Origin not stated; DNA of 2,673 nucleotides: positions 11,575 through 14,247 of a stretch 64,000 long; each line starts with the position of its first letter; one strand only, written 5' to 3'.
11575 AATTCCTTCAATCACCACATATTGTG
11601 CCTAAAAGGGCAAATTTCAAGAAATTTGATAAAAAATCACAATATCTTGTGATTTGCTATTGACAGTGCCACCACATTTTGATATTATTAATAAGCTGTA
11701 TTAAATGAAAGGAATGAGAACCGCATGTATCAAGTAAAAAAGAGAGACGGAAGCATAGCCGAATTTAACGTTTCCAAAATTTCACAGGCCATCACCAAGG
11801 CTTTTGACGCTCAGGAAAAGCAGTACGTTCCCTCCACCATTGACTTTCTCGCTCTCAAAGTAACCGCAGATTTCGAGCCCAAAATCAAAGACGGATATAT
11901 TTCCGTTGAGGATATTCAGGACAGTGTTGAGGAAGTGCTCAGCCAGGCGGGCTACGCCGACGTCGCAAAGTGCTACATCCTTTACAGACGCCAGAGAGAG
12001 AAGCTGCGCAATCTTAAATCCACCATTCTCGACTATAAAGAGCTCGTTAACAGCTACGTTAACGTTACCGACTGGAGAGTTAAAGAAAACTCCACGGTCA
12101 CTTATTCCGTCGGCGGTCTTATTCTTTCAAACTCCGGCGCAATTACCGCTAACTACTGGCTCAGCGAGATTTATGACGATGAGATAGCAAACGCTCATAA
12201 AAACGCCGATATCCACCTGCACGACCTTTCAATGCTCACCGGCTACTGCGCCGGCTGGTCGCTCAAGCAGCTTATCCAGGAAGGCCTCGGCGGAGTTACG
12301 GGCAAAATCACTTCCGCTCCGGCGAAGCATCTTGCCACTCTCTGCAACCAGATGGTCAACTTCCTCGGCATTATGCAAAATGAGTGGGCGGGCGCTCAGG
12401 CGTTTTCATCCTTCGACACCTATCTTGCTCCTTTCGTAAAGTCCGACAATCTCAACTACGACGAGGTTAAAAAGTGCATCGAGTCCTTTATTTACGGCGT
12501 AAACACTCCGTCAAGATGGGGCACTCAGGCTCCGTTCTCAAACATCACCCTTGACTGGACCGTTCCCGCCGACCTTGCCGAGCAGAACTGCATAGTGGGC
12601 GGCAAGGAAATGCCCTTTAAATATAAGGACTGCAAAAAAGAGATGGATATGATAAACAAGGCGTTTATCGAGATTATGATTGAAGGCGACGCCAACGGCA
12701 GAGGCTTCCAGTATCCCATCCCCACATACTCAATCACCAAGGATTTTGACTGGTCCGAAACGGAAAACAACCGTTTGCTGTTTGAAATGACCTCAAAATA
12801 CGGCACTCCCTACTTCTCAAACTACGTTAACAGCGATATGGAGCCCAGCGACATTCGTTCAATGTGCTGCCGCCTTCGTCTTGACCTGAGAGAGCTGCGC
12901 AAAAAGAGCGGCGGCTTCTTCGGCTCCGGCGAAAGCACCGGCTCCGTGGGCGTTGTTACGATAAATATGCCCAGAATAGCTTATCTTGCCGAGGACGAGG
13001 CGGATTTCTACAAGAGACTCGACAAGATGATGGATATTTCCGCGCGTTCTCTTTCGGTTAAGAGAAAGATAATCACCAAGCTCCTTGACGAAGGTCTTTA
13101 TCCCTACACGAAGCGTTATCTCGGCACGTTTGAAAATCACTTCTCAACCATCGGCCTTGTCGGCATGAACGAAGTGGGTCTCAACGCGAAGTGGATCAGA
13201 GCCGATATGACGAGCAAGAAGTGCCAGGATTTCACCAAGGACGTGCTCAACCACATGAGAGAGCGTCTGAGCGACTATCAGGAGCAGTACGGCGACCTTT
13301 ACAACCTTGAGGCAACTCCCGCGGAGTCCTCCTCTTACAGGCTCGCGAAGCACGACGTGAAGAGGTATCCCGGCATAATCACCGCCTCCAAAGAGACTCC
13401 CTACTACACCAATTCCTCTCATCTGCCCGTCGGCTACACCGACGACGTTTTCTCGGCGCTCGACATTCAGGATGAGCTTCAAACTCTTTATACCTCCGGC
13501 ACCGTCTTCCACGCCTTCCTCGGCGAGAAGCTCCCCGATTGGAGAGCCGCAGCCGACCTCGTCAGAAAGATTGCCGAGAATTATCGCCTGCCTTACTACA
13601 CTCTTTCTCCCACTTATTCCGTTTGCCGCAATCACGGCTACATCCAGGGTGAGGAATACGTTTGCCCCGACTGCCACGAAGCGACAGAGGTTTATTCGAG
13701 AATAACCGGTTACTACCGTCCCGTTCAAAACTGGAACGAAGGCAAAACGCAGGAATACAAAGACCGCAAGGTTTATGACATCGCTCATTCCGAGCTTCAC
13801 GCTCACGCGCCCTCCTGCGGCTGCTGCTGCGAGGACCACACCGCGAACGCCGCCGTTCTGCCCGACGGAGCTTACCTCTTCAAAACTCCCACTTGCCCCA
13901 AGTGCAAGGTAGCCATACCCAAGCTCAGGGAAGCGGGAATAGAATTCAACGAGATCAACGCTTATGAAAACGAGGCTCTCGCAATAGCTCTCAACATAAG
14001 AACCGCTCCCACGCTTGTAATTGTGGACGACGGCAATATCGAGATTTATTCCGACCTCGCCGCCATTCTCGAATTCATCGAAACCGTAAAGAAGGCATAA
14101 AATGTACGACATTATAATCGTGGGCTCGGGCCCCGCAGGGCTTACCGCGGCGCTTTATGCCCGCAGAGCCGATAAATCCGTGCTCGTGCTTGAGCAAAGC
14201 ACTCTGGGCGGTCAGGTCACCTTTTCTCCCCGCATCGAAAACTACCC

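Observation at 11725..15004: Class III RNR fused to a CxxC redoxin-like domain, followed 1 nt later by a TrxR homologue lacking the NADPH motif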

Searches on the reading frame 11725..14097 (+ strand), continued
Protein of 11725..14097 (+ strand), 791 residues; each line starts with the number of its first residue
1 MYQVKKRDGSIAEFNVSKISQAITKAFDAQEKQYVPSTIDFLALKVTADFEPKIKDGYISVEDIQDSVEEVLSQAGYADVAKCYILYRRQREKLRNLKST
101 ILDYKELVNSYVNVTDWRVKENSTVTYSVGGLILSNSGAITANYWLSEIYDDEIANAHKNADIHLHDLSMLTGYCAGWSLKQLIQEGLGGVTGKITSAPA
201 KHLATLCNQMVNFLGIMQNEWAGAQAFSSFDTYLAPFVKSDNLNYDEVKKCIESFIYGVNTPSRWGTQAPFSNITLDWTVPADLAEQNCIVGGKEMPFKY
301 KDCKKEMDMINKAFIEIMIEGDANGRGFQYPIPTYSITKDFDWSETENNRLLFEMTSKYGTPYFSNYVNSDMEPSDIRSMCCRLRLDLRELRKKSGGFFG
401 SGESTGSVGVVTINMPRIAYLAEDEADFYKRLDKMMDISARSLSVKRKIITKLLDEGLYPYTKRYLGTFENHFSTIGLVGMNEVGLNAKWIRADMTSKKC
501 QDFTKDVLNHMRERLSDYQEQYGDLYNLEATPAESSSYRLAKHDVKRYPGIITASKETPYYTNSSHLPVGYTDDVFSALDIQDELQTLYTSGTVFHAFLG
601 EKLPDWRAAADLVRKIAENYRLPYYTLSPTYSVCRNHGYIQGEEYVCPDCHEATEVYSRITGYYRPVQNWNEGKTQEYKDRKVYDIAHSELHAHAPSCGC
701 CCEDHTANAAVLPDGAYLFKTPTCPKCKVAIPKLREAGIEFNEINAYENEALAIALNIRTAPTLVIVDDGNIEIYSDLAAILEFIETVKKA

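Call 19: search_solved_structures(query=window:11725-14097:+, max_evalue=0.001, show_alignments=4)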
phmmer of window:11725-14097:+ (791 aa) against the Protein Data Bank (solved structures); distinct sequences matched with E-value up to 0.001: 7.
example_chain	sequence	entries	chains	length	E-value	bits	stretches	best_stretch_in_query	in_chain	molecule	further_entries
8p23_A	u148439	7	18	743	1e-43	152.6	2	307-683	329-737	Anaerobic ribonucleoside-triphosphate reductase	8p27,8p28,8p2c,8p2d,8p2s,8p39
4coi_A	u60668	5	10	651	9.1e-40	139.5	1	151-685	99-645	ANAEROBIC RIBONUCLEOSIDE-TRIPHOSPHATE REDUCTASE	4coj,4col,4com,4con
4u3e_A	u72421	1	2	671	1e-39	139.4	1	151-685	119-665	Ribonucleoside triphosphate reductase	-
9d3x_A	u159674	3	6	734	6e-23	83.9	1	4-597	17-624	Anaerobic ribonucleoside-triphosphate reductase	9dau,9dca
1h78_A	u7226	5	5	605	1.9e-10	42.6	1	396-600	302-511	ANAEROBIC RIBONUCLEOTIDE-TRIPHOSPHATE REDUCTASE LARGE CHAIN | ANAEROBIC RIBONUCLEOTIDE-TRIPHOSPHATE REDUCTASE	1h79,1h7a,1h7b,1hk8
5im3_A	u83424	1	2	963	5.8e-08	34.3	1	3-95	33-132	Ribonucleoside-diphosphate reductase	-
5olk_A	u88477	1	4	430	6.4e-05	24.3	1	4-95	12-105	Ribonucleoside-diphosphate reductase, beta subunit 1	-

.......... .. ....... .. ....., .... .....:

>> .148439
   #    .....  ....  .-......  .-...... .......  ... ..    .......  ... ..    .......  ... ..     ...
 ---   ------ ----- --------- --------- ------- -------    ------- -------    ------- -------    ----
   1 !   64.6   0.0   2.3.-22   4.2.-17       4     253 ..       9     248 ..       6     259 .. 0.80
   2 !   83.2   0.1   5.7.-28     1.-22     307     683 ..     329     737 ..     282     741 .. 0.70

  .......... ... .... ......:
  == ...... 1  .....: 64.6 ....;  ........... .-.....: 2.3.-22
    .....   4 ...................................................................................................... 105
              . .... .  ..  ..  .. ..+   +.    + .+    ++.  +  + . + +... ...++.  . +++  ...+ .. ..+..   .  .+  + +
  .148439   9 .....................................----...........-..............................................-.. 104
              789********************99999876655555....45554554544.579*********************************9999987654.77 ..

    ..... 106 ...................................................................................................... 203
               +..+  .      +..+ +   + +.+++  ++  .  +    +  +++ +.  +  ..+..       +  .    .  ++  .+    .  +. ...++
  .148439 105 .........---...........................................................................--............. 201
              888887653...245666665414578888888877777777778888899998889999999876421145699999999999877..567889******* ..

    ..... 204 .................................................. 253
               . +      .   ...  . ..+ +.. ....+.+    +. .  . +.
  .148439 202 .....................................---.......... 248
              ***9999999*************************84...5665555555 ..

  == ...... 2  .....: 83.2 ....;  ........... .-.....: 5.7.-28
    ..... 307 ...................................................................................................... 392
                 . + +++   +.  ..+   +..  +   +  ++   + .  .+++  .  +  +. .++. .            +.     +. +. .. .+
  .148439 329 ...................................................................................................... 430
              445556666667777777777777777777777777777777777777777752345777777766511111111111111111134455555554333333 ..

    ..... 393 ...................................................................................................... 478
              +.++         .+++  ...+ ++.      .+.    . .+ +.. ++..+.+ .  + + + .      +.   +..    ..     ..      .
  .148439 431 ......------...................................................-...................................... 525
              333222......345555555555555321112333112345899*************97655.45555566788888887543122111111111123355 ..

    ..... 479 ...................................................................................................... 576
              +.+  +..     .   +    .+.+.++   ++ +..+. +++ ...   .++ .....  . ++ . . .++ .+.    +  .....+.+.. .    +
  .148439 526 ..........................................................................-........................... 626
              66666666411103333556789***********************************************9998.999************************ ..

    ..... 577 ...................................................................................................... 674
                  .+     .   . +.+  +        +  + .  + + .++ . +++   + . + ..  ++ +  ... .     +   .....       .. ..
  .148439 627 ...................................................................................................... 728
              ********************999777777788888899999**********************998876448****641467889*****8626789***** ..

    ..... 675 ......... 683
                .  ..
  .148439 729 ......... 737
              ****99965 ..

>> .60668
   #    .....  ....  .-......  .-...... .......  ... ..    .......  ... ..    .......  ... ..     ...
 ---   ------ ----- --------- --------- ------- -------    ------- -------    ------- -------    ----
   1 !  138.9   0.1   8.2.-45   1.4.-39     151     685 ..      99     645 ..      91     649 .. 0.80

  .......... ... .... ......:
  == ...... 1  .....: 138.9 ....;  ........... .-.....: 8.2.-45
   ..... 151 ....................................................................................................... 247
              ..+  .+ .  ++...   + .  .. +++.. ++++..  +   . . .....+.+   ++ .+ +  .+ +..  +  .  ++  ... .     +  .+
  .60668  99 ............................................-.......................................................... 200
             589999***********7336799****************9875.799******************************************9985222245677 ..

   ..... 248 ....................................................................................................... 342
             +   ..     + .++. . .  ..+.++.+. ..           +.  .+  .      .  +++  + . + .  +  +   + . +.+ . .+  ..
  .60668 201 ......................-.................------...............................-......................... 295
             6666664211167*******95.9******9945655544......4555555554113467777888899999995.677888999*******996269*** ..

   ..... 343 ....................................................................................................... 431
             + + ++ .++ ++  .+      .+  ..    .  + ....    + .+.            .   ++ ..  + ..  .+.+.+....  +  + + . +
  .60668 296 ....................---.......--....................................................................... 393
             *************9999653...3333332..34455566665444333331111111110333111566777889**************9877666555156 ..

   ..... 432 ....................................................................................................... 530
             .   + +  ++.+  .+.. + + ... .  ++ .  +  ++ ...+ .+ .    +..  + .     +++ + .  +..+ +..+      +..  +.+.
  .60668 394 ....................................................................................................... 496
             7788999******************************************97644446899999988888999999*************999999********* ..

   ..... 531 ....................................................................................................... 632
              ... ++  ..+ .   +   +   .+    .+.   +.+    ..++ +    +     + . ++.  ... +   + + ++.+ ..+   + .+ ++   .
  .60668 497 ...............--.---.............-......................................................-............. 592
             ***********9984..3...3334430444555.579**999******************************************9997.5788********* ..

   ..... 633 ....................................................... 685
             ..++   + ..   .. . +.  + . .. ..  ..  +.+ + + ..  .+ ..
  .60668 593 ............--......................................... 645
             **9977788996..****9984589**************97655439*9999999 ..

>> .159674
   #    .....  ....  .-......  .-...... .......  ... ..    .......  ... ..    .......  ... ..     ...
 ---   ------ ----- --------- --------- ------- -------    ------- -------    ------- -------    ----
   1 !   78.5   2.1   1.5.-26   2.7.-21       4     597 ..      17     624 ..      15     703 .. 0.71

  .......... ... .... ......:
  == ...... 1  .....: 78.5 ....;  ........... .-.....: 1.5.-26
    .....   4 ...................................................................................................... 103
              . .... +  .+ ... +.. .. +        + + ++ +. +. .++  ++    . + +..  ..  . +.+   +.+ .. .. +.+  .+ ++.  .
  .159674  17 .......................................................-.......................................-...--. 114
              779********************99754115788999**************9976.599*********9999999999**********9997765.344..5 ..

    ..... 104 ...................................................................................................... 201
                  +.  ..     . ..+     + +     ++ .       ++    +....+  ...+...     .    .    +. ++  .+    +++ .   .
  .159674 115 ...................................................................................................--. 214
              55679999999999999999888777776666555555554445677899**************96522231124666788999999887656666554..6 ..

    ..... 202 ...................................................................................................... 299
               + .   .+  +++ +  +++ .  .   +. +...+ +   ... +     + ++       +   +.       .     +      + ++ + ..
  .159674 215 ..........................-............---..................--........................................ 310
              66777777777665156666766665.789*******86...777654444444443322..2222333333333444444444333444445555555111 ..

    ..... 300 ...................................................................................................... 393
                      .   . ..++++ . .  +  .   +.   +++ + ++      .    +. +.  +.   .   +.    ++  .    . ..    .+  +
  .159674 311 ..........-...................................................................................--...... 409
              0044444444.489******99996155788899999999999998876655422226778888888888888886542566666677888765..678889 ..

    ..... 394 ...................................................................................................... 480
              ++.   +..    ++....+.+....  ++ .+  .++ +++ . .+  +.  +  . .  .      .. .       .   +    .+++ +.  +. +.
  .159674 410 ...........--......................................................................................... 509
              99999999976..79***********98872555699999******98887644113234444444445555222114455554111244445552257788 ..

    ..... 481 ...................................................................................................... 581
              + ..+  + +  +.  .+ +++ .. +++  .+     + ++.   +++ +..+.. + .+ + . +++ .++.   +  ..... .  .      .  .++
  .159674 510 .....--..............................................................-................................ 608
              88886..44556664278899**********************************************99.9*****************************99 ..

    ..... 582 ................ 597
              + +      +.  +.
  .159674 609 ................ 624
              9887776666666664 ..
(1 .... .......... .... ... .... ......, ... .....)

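Call 49: predict_structure(alignment_id=A2)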
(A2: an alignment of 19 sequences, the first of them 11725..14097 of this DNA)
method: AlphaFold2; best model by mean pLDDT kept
length: 791 residues; sequences in the alignment: 19
mean_pLDDT: 52.4   pTM: 0.38
mean pLDDT of the five models: 52.4, 51.8, 50.0, 46.9, 41.8
residues with pLDDT >= 90: 20; 70-90: 218; 50-70: 136; < 50: 417
segments of 3 or more residues with pLDDT < 50: 88-150, 165-200, 202-229, 258-284, 292-294, 322-346, 352-408, 457-473, 526-535, 563-710
pLDDT, mean of each block of 10 residues (from residue 1): 80 82 75 82 88 86 83 80 54 32 32 28 22 24 34 57 45 25 28 32 47 34 37 66 76 52 29 42 54 61 73 63 44 31 42 45 24 24 24 27 39 78 90 81 63 48 39 56 76 63 70 69 53 49 72 62 37 26 28 28 40 44 31 30 38 35 26 25 39 31 35 86 78 88 84 78 86 87 86 65
secondary structure, 60 per line:
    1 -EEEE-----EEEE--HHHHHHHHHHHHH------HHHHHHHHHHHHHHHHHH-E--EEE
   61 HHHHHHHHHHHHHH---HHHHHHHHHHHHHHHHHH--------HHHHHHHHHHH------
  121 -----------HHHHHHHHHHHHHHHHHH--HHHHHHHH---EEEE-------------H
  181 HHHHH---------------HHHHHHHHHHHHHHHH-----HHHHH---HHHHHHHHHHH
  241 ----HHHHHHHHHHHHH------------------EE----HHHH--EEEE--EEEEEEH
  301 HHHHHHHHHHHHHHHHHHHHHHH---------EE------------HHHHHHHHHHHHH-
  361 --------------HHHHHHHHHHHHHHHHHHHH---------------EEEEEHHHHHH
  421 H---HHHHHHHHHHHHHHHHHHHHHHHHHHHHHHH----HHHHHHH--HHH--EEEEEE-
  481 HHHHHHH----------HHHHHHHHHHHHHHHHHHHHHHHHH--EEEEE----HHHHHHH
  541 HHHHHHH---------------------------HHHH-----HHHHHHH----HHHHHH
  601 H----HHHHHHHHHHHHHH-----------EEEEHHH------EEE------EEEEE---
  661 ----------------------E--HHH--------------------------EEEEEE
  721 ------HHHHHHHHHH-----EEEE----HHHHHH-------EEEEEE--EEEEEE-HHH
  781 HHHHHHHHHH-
elements in order (helices of 4 or more, strands of 3 or more residues): E2-5 E11-14 H17-29 H36-53 E58-60 H61-74 H78-95 H104-114 H132-149 H152-159 E163-166 H180-185 H201-216 H222-226 H230-240 H245-257 H282-285 E288-291 E294-299 H300-323 H347-359 H375-394 E410-414 H415-421 H425-455 H460-466 E474-479 H481-487 H498-522 E525-529 H534-547 H575-578 H584-590 H595-601 H606-619 E631-634 E644-646 E653-657 E715-720 H727-736 E742-745 H750-755 E763-768 E771-776 H778-790

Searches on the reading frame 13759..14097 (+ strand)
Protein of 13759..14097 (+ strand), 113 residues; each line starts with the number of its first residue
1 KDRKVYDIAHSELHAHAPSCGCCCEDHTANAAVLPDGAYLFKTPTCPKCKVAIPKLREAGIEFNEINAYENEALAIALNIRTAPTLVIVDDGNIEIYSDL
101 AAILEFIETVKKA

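Call 3: search_protein_families(library=pfam, proteins=[window:13759-14097:+], max_evalue=1)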
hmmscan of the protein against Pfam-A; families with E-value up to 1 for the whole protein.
window:13759-14097:+ (113 aa): 8 families
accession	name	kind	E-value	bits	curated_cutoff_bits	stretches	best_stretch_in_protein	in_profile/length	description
PF00462.30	Glutaredoxin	-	7.9e-07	29.6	22.9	1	40-88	3-55/60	Glutaredoxin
PF00085.26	Thioredoxin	-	3.1e-05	24.4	23.5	1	41-95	25-86/103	Thioredoxin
PF13409.12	GST_N_2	-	0.0011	19.9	25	1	46-109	2-69/70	Glutathione S-transferase, N-terminal domain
PF13098.12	Thioredoxin_2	-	0.0013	19.5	27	1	52-96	47-87/104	Thioredoxin-like domain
PF05768.20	Glrx-like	-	0.038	14.8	26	1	39-90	3-57/77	Glutaredoxin-like domain (DUF836)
PF13905.12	Thioredoxin_8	-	0.057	14.2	27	0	67-92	66-91/94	Thioredoxin-like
PF13417.12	GST_N_3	-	0.088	13.6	22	1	40-108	1-68/75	Glutathione S-transferase, N-terminal domain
PF07449.17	HyaE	-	0.091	13.2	22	1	42-94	39-95/108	Hydrogenase-1 expression protein HyaE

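Call 4: search_protein_families(library=ncbifam, proteins=[window:13759-14097:+], max_evalue=1)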
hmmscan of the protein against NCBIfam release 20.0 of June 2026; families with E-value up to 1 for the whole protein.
window:13759-14097:+ (113 aa): 20 families
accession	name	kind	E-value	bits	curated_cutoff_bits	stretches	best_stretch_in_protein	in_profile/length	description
NF041212.1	Uxx_star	subfamily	8.1e-06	26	66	1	40-96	3-62/70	Uxx-star family glutaredoxin-like (seleno)protein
TIGR02196.1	GlrX_YruB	hypoth_equivalog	2.3e-05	24.8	88.55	1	40-88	4-56/74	glutaredoxin-like protein, YruB-family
TIGR00411.1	redox_disulf_1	equivalog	7.5e-05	22.7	92.75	1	40-94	5-65/82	MJ0307 family thioredoxin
TIGR01068.1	thioredoxin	equivalog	0.00046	20.3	96.8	1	44-93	24-79/101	thioredoxin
TIGR02187.2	PDO_seleno_TRX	equivalog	0.0011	18.4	185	1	41-95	135-194/209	protein disulfide oxidoreductase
TIGR02190.1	GlrX-dom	hypoth_equivalog_domain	0.0017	18.3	99.3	1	35-73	7-44/79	glutaredoxin-family domain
NF047338.1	gluta_UXX_star_3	exception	0.0027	17.7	97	1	40-97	3-63/70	UXX-star (seleno)protein family 3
TIGR02200.1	GlrX_actino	hypoth_equivalog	0.0051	17.2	89.5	1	40-95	4-63/77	mycoredoxin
NF047697.1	ThioredTrxAClost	equivalog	0.0076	16.4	140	1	42-93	25-82/105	thioredoxin TrxA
NF045501.1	HUGP_GUXX-star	exception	0.0077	15.8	325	1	35-78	164-206/236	HUGP/GUXX-star fusion selenoprotein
TIGR02181.1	GRX_bact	equivalog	0.008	16.4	90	1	40-82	3-45/80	glutaredoxin 3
TIGR02194.1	GlrX_NrdH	subfamily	0.012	15.8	85.75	1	41-73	4-36/72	glutaredoxin-like protein NrdH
NF041211.1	gluta_UXX_star_2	equivalog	0.022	14.7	100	1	40-73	3-36/71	UXX-star (seleno)protein family 2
NF050814.1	FtsZBindFzlA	equivalog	0.035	13.8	300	1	39-112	6-82/228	FtsZ-binding protein FzlA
NF007923.0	PRK10638.1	equivalog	0.056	13.5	129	1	41-77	7-43/83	glutaredoxin 3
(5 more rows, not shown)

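Call 8: find_homologous_proteins(query=window:13780-14097:+, max_evalue=0.001)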
Query window:13780-14097:+ (106 aa): 11 proteins with E <= 0.001 among 21 candidates.
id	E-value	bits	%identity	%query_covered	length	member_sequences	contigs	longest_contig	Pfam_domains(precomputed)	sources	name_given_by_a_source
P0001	3.3e-48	180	79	100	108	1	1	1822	PF00462.31,PF00085.27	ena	-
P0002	2.8e-47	177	77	100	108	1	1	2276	PF00462.31,PF00085.27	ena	-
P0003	1.5e-46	174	77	95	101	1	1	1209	PF00462.31,PF00085.27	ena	-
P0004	1.8e-8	52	43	66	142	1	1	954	PF00462.31,PF13098.14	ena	-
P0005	9.5e-7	47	36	79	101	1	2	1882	-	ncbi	-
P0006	2.0e-6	46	38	67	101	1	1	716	PF00462.31,PF13098.14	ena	-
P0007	7.6e-6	44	41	64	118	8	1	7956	-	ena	-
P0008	1.2e-5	43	37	75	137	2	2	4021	-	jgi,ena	-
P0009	1.7e-5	43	38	64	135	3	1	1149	PF00462.31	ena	-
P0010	2.2e-5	42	40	64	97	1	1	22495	PF00462.31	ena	-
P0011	1.0e-4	40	42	54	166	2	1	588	PF00462.31,PF13597.12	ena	-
